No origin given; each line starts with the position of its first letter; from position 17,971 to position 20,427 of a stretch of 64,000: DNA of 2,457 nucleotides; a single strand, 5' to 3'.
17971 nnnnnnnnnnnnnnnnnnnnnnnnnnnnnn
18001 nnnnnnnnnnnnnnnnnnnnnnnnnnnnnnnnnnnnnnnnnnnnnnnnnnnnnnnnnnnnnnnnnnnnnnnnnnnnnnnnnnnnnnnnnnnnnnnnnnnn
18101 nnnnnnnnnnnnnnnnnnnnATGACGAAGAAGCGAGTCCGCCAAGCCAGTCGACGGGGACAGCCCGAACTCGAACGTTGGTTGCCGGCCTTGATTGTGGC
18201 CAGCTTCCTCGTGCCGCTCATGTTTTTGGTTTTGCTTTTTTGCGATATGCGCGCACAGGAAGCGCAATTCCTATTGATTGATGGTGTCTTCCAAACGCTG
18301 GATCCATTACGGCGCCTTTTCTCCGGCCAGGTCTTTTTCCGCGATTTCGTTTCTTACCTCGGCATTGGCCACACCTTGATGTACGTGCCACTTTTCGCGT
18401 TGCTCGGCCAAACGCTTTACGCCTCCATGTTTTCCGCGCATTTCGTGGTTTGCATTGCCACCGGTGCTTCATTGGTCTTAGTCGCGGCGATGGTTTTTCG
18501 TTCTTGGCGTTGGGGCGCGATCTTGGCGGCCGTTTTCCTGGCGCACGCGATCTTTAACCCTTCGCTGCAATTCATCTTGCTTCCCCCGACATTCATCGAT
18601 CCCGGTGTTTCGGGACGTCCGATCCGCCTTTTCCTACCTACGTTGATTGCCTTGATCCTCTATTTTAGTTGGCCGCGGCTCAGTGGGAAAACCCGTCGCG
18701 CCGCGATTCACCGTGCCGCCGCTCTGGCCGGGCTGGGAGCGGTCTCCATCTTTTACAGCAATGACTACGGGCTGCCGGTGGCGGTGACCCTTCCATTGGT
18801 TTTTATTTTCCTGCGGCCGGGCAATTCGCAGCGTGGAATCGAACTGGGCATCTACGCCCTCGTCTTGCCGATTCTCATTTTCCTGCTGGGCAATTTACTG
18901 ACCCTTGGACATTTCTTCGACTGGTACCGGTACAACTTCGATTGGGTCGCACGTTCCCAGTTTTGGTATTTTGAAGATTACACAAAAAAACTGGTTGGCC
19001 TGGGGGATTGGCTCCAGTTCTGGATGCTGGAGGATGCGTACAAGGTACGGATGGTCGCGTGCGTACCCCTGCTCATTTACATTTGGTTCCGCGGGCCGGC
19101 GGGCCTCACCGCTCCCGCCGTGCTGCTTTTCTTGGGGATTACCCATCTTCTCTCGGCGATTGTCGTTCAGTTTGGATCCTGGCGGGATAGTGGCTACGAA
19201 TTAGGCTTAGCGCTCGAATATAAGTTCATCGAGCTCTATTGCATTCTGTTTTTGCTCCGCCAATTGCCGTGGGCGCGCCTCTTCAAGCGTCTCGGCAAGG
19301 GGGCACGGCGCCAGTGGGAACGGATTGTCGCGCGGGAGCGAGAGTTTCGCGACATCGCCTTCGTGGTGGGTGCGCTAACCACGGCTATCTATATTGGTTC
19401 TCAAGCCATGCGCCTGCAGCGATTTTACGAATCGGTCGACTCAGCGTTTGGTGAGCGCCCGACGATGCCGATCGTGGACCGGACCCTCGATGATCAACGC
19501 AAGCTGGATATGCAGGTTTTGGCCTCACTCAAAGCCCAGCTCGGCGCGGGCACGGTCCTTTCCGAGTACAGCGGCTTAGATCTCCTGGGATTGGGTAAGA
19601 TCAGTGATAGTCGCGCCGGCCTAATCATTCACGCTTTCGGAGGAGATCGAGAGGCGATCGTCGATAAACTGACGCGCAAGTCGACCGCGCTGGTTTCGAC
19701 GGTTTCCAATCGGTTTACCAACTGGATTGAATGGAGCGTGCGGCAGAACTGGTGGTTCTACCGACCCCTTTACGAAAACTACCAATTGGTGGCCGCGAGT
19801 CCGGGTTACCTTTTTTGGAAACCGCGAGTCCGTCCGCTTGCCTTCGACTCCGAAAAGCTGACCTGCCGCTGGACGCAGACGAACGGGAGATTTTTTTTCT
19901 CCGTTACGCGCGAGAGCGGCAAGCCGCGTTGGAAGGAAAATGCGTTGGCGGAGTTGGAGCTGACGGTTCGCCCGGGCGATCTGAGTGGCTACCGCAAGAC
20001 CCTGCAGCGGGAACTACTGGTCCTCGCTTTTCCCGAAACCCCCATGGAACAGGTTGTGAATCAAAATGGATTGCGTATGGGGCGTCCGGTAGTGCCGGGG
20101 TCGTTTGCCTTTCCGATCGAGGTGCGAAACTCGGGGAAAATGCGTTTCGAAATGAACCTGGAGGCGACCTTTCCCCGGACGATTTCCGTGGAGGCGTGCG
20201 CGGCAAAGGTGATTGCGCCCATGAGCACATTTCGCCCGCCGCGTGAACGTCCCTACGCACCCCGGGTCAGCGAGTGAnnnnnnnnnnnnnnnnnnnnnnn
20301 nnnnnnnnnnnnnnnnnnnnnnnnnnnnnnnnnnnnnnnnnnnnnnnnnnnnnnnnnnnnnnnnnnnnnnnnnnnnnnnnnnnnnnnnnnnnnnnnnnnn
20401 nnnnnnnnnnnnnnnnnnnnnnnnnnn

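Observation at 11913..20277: Dense plus-strand cluster of GT-C-like giants, GT2 enzymes, a methyltransferase and a DsbD-like periplasmic protein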

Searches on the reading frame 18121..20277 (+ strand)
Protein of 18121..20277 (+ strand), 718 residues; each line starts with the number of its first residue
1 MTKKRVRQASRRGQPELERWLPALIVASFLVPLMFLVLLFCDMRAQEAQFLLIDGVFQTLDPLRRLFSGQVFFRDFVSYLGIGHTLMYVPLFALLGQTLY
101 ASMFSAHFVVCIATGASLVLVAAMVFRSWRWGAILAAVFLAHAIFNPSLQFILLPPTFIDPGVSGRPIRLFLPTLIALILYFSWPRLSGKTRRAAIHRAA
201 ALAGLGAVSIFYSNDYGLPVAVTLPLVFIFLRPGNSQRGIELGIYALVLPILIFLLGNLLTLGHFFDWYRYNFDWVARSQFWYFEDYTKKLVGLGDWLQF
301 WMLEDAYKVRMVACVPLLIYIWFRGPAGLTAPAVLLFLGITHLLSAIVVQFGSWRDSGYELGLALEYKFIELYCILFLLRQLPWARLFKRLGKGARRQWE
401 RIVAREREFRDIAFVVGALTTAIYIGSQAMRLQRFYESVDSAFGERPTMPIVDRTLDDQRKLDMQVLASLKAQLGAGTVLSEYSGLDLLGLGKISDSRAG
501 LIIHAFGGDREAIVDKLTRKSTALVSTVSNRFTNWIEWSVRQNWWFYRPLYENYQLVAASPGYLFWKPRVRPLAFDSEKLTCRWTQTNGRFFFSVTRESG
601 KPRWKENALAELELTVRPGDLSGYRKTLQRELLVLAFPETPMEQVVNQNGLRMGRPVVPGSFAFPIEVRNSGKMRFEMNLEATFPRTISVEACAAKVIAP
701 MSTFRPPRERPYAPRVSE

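Call 4: search_protein_families(library=pfam, proteins=[window:18121-20277:+], max_evalue=0.1)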
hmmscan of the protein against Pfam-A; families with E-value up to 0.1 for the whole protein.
window:18121-20277:+ (718 aa): 0 families

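Call 5: search_protein_families(library=ncbifam, proteins=[window:18121-20277:+], max_evalue=0.1)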
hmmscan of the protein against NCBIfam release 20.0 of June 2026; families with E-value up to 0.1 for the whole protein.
window:18121-20277:+ (718 aa): 0 families

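Call 12: search_solved_structures(query=window:18121-20277:+, max_evalue=10)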
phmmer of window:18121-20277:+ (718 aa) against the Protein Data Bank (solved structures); distinct sequences matched with E-value up to 10: 2.
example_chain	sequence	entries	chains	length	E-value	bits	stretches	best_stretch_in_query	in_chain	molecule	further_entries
7sba_I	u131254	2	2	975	0.6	11.9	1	263-308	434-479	Cas10d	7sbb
4xxi_A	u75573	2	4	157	0.94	11.2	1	489-566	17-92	Phycobiliprotein ApcE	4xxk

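Call 15: find_related_loci(query=window:18121-20277:+, collection=genome_contigs, flank=10000)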
Query window:18121-20277:+ (718 aa) in genome_contigs; peptide patterns used: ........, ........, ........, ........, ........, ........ (x = any residue, [..] = any of these).
36 stretches matched a pattern; 1 encode a relative of the query (tblastn E <= 1e-3); 1 distinct loci.
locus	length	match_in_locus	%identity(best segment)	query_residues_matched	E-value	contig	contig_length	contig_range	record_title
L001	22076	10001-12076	48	13-708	0e+0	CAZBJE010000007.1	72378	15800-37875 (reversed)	MAG TPA_asm: uncultured Pseudobdellovibrionaceae bacterium isolate SRP296810_co1_366 genome assembly, contig: NODE_290_l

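Call 17: find_homologous_proteins(query=window:18121-20277:+, max_evalue=0.001)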
Query window:18121-20277:+ (718 aa): 5 proteins with E <= 0.001 among 8000 candidates.
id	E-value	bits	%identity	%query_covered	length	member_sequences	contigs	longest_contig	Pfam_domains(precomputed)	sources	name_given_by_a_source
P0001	0.0e+0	1633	100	100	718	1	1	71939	-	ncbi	-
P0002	0.0e+0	1121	67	99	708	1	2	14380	-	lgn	-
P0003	4.9e-209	715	48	97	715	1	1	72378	-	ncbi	-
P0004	1.6e-199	683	46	95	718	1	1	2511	-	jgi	jgi:hypothetical protein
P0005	3.0e-165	570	42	97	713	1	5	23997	-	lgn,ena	-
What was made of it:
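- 18121..20277 (+): M718: a polytopic protein with a C-terminal soluble domain ending in a beta-sandwich. Fold of the membrane part unknown. Only 5 homologues in the word-indexed search (call 17).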

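Call 19: find_encoding_contigs(protein=P0001, flank=1000, max_places=2)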
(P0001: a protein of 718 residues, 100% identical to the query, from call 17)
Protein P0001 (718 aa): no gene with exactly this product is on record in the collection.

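Call 30: find_encoding_contigs(protein=P0005, flank=10000, max_places=2)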
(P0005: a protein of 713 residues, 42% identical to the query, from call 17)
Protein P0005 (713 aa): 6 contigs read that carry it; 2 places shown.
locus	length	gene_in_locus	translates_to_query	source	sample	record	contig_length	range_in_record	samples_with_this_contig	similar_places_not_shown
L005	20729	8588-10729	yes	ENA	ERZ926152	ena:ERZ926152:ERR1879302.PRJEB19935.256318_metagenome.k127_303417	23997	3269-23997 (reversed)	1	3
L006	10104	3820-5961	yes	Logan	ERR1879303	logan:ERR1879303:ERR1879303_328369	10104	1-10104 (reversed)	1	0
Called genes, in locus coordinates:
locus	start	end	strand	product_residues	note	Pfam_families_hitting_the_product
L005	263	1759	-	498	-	PF00248:Aldo_ket_red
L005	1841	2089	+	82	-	PF01722:BolA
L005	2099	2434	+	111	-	PF00462:Glutaredoxin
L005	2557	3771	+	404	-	-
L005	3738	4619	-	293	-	PF00535:Glycos_transf_2, PF13641:Glyco_tranf_2_3 (weak)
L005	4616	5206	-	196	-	PF13489:Methyltransf_23 (weak), PF08241:Methyltransf_11, PF08242:Methyltransf_12 (weak), PF13649:Methyltransf_25 (weak)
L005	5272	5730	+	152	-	PF11412:DsbD_N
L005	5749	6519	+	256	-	PF00535:Glycos_transf_2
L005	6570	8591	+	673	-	-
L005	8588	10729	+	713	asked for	-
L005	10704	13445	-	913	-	-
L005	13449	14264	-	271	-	PF01261:AP_endonuc_2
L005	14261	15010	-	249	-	-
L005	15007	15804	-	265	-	PF00535:Glycos_transf_2 (weak)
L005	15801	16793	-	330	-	PF00535:Glycos_transf_2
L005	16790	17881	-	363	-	PF01266:DAO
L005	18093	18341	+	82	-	-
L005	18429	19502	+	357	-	PF04972:BON (faint), PF00691:OmpA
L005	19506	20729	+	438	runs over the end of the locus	-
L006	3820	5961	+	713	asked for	-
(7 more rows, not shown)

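Call 31: find_encoding_contigs(protein=P0002, flank=10000, max_places=2)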
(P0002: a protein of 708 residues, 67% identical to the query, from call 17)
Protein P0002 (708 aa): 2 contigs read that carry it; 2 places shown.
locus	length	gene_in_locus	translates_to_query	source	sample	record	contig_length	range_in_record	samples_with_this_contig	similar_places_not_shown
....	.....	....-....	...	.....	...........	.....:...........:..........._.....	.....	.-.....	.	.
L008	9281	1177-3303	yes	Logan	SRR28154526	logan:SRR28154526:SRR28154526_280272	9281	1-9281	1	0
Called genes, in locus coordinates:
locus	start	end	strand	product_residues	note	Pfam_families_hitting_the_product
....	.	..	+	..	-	?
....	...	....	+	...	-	-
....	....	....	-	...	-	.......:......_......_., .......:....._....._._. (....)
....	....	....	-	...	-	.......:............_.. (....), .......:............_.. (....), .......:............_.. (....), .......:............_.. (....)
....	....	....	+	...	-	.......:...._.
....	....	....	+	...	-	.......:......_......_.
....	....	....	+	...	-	-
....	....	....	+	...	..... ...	-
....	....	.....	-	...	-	-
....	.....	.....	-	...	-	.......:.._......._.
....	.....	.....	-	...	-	-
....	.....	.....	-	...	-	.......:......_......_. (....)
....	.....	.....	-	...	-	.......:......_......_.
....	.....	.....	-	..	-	?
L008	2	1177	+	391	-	?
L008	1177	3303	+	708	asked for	-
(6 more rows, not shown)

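Call 47: predict_structure(alignment_id=A1)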
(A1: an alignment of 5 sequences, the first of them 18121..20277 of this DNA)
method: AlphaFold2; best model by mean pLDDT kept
length: 718 residues; sequences in the alignment: 5
mean_pLDDT: 45.5   pTM: 0.35
mean pLDDT of the five models: 45.5, 44.2, 44.0, 43.1, 41.4
residues with pLDDT >= 90: 0; 70-90: 68; 50-70: 216; < 50: 434
segments of 3 or more residues with pLDDT < 50: 1-171, 213-215, 257-309, 347-361, 428-575, 624-631, 639-655, 704-718
pLDDT, mean of each block of 10 residues (from residue 1): 32 42 47 43 28 25 33 33 33 29 31 42 45 45 35 28 37 57 60 74 66 52 58 58 71 54 33 31 29 32 44 55 53 53 50 41 56 63 59 59 57 55 50 38 31 32 35 29 25 27 30 34 24 26 26 26 29 53 79 77 65 78 49 51 27 51 68 71 69 76 41 27
secondary structure, 60 per line:
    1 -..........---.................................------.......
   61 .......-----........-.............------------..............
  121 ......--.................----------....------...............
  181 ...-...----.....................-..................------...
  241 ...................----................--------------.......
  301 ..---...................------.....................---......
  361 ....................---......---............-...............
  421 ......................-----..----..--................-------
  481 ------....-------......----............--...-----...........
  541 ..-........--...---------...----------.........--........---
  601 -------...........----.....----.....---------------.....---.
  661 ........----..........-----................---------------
elements in order (helices of 4 or more, strands of 3 or more residues): H2-11 H15-47 H54-67 H73-80 H82-94 H107-126 H129-145 H156-159 H166-183 H192-212 H214-231 H238-259 H264-279 H294-302 H306-324 H331-351 H355-380 H384-389 H393-404 H406-442 H458-473 H487-490 H498-503 H508-519 H530-542 H544-551 E554-556 E566-568 E579-587 E590-597 E608-618 H623-627 E632-636 E652-656 E660-668 E673-682 E688-700
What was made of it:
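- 18121..20277 (+): AF2 pLDDT 45 (call 47).
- On GT-C fold glycosyltransferase superfamily: AF2 from 5 sequences gave pLDDT 45.5 and pTM 0.35 (call 47).
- The M718 model failed (call 47).
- Tried and rejected: The M718 prediction from 5 sequences failed (call 47).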

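Call 60: list_cluster_members(proteins=[P0001, P0006, P0009, P0021, P0025, P0031])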
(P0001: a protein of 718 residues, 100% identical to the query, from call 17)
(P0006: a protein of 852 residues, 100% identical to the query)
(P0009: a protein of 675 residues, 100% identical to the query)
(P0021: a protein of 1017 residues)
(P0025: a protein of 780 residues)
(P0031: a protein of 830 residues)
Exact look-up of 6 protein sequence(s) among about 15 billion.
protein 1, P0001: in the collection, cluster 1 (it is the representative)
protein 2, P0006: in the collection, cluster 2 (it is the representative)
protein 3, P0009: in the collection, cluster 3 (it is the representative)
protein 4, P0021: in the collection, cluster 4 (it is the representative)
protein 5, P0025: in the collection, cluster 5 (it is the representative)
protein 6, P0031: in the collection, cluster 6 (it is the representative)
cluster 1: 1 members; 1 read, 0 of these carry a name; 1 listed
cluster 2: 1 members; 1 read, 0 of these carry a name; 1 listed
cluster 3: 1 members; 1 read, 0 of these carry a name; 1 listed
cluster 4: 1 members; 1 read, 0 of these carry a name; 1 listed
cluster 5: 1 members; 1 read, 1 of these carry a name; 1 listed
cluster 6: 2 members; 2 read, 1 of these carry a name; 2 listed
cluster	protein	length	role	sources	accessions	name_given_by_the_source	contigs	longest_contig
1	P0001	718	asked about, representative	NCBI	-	-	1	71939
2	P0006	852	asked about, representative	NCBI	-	-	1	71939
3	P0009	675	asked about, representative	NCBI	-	-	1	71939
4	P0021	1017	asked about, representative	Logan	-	-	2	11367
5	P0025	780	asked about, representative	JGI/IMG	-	hypothetical protein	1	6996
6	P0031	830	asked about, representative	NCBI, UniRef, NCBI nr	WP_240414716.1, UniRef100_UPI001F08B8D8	hypothetical protein [Paenibacillus periandrae] | hypothetical protein n=1 Tax=Paenibacillus periandrae TaxID=1761741 RepID=UPI001F08B8D8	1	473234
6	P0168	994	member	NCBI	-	-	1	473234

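Call 63: search_protein_families(library=pfam, proteins=[L001:15675-16448:-, L005:14261-15010:-], max_evalue=10)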
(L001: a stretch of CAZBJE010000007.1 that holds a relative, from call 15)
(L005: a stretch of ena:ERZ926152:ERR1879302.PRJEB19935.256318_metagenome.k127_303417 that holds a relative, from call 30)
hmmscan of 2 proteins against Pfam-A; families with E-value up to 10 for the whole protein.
L001:15675-16448:- (257 aa): 3 families
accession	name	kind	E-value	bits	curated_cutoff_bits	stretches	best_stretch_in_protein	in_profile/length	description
PF01370.27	Epimerase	-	0.001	19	20.9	2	38-139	64-176/240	NAD dependent epimerase/dehydratase family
PF04321.23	RmlD_sub_bind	-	0.015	14.8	27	1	73-146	89-161/287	RmlD substrate binding domain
PF12604.14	gp37_C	-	0.12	13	22.5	1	160-206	47-89/95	Tail fibre protein gp37 C terminal domain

L005:14261-15010:- (249 aa): 3 families
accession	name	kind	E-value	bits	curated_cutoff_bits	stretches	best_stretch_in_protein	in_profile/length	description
PF04321.23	RmlD_sub_bind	-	0.00096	18.7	27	1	35-150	48-165/287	RmlD substrate binding domain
PF01370.27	Epimerase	-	0.0053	16.6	20.9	1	37-123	63-156/240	NAD dependent epimerase/dehydratase family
PF18683.7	ChiW_Ig_like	-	0.06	13.9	27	1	67-106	20-59/106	Chitinase W immunoglobulin-like domain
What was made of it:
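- On DprE1/DprE2-type lipid-linked sugar epimerisation: The 251-aa protein has only sub-threshold SDR hits (call 63).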

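Call 72: fold_search(model_id=the predicted structure, library=pdb)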
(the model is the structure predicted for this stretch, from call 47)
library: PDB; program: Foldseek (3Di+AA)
matches with E <= 10: 1293; with E <= 0.001: 0
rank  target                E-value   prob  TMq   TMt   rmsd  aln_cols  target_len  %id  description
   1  4ycg_B                3.1e-03  1.00  0.10  0.29   8.6       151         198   11  Pro-bone morphogenetic protein 9 (released 2015-03-04)
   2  4ycg_A                4.3e-03  0.99  0.10  0.26   9.0       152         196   12  Pro-bone morphogenetic protein 9 (released 2015-03-04)
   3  4yci_B                6.9e-03  1.00  0.11  0.33   8.3       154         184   12  non-latent pro-bone morphogenetic protein 9 (released 2015-03-04)
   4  4yci_A                7.6e-03  0.97  0.11  0.31  12.3       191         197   12  non-latent pro-bone morphogenetic protein 9 (released 2015-03-04)
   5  4w4z_C                8.0e-03  0.97  0.10  0.31  15.8       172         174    9  Structure of the EphA4 LBD in complex with peptide (released 2014-10-08)
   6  6sf2_F                1.2e-02  0.99  0.11  0.37   7.1       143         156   15  Ternary complex of human bone morphogenetic protein 9 (BMP9) growth factor domain, its prodomain and extracellular dom (released 2020-04-08)
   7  4w4z_A                1.2e-02  0.96  0.10  0.31  15.7       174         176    9  Structure of the EphA4 LBD in complex with peptide (released 2014-10-08)
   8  1wky                  1.2e-02  0.60  0.07  0.10  13.9       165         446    8  Crystal structure of alkaline mannanase from Bacillus sp. strain JAMB-602: catalytic domain and its Carbohydrate Binding (released 2005-06-15)
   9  5w6h_A                1.4e-02  0.82  0.09  0.09  14.2       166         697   11  Crystal structure of Bacteriophage CBA120 tailspike protein 4 enzymatically active domain (TSP4dN, orf213) (released 2018-10-24)
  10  5jr2_A                1.8e-02  0.94  0.10  0.30  15.7       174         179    9  Crystal structure of the EphA4 LBD in complex with APYd3 peptide inhibitor (released 2016-07-06)
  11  1wcu                  1.8e-02  0.85  0.09  0.28  12.7       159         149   11  CBM29_1, A Family 29 Carbohydrate Binding Module from Piromyces equi (released 2005-03-31)
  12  5hlz_A                2.3e-02  0.89  0.12  0.32  21.9       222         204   12  Structure of Pro-Activin A Complex at 2.85 A resolution (released 2016-07-13)
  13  3nru_K                2.9e-02  0.75  0.09  0.29  14.5       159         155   12  Ligand binding domain of EPHA7 (released 2010-12-08)
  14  3nru_D                3.2e-02  0.84  0.10  0.30  13.6       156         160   10  Ligand binding domain of EPHA7 (released 2010-12-08)
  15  3nru_F                3.2e-02  0.77  0.09  0.28  14.6       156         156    7  Ligand binding domain of EPHA7 (released 2010-12-08)
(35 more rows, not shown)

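Call 87: search_solved_structures(query=A1, max_evalue=10)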
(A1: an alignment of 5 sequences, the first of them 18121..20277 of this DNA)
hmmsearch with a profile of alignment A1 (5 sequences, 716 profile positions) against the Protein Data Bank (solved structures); distinct sequences matched with E-value up to 10: 0.
